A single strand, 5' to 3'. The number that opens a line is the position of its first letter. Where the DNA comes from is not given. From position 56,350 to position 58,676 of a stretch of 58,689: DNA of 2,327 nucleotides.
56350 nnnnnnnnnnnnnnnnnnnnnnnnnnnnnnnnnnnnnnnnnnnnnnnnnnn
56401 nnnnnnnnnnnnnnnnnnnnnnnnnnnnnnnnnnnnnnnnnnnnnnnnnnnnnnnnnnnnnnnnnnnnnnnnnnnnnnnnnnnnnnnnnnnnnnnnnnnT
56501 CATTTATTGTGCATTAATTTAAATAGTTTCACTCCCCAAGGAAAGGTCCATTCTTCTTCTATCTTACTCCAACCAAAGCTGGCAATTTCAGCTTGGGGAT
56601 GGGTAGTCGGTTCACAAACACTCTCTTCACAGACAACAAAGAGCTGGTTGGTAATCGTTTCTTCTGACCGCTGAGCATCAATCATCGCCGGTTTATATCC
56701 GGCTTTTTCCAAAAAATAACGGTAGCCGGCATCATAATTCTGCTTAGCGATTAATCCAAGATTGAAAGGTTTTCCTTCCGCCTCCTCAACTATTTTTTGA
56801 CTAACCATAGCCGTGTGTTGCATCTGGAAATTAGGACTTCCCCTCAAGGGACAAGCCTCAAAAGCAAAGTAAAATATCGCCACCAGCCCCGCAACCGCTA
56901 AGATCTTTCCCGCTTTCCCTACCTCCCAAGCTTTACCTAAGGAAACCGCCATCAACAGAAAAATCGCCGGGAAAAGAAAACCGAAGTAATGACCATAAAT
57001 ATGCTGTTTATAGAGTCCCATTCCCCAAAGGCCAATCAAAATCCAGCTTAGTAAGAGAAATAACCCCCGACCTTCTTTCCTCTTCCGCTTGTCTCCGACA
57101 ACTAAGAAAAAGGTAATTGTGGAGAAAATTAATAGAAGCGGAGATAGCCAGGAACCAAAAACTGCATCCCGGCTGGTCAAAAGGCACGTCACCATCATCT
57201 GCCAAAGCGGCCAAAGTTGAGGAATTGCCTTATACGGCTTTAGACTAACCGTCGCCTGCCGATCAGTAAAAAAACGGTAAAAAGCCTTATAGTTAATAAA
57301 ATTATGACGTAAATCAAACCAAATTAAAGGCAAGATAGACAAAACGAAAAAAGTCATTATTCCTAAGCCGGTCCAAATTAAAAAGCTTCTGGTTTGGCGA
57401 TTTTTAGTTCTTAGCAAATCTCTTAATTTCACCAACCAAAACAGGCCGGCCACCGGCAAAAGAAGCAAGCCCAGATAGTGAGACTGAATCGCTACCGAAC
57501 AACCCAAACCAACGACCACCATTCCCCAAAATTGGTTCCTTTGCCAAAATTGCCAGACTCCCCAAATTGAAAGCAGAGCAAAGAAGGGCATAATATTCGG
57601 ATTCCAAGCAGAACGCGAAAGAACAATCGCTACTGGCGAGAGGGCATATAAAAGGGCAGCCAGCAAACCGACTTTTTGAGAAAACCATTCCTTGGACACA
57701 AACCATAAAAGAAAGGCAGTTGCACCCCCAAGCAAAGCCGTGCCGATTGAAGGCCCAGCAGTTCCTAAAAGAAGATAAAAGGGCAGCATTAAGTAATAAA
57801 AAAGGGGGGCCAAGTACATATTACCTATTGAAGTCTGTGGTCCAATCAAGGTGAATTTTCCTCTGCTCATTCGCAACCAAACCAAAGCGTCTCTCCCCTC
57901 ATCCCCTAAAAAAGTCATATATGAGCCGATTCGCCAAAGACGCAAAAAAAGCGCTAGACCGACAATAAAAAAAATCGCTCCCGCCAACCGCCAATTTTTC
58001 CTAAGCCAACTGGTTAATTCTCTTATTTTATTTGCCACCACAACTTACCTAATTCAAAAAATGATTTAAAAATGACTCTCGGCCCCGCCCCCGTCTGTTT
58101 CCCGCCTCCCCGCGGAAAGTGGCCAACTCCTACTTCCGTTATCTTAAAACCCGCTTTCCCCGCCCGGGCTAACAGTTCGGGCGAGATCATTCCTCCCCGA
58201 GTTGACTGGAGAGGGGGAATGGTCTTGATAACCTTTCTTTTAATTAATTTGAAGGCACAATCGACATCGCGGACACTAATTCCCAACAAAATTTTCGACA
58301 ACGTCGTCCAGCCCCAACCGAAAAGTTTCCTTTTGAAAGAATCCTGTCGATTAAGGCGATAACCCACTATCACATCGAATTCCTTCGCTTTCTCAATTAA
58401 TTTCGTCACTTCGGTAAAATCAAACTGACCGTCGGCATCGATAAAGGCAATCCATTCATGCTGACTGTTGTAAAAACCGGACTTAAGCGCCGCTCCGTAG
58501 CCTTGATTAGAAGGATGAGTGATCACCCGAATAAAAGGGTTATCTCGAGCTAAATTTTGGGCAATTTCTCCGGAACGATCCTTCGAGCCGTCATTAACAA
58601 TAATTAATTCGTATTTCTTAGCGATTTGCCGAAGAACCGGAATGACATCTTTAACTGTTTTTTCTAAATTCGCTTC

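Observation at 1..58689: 58-kb one-strand glycosylation super-locus with 24 GT-C-like membrane proteins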

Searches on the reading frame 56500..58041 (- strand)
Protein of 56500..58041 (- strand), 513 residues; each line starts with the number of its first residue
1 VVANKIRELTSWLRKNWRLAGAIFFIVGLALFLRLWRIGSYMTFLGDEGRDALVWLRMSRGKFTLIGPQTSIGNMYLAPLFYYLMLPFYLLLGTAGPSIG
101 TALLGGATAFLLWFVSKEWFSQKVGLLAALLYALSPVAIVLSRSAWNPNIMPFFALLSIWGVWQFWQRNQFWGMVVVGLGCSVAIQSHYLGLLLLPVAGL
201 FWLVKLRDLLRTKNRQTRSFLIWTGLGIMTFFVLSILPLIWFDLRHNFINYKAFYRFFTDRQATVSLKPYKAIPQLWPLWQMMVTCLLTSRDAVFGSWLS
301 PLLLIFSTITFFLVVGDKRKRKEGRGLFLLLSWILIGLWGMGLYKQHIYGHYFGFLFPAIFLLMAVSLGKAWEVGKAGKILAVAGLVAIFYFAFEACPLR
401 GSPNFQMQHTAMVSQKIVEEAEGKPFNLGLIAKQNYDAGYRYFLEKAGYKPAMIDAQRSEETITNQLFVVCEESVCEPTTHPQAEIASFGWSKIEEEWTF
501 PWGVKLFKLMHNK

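Call 8: search_protein_families(library=pfam, proteins=[window:56500-58041:-], max_evalue=0.01)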
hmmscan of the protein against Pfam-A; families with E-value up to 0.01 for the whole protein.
window:56500-58041:- (513 aa): 2 families
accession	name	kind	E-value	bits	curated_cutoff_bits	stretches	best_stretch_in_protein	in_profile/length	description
PF13231.12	PMT_2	-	9.1e-09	36.2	26.1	1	79-213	4-141/160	Dolichyl-phosphate-mannose-protein mannosyltransferase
PF02366.24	PMT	-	1.3e-08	35.2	22.7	1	102-242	90-233/245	Dolichyl-phosphate-mannose-protein mannosyltransferase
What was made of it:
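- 56500..58041 (-): g45, GT-C family F2 (PMT_2/PMT). PMT_2 at 36.2 bits and PMT at 35.2 bits (call 8).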

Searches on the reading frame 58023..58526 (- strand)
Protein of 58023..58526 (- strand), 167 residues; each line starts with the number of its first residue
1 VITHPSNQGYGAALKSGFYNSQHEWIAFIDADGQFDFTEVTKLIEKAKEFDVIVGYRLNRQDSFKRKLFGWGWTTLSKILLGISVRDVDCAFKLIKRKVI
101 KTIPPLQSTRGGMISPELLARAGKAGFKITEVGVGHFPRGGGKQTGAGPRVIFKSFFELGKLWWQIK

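Call 8: search_protein_families(library=pfam, proteins=[window:58023-58526:-], max_evalue=0.01)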
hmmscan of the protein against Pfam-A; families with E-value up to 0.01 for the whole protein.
window:58023-58526:- (167 aa): 1 family
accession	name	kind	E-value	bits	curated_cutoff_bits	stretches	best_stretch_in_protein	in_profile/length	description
PF00535.33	Glycos_transf_2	-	1.3e-13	51.7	23.3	1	2-102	58-166/168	Glycosyl transferase family 2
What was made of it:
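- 58023..58689 (-): g46, ArnC/DPM1-like GT2; its first ~35 nt lie beyond the window end. Glycos_transf_2 at 51.7 bits (call 8).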
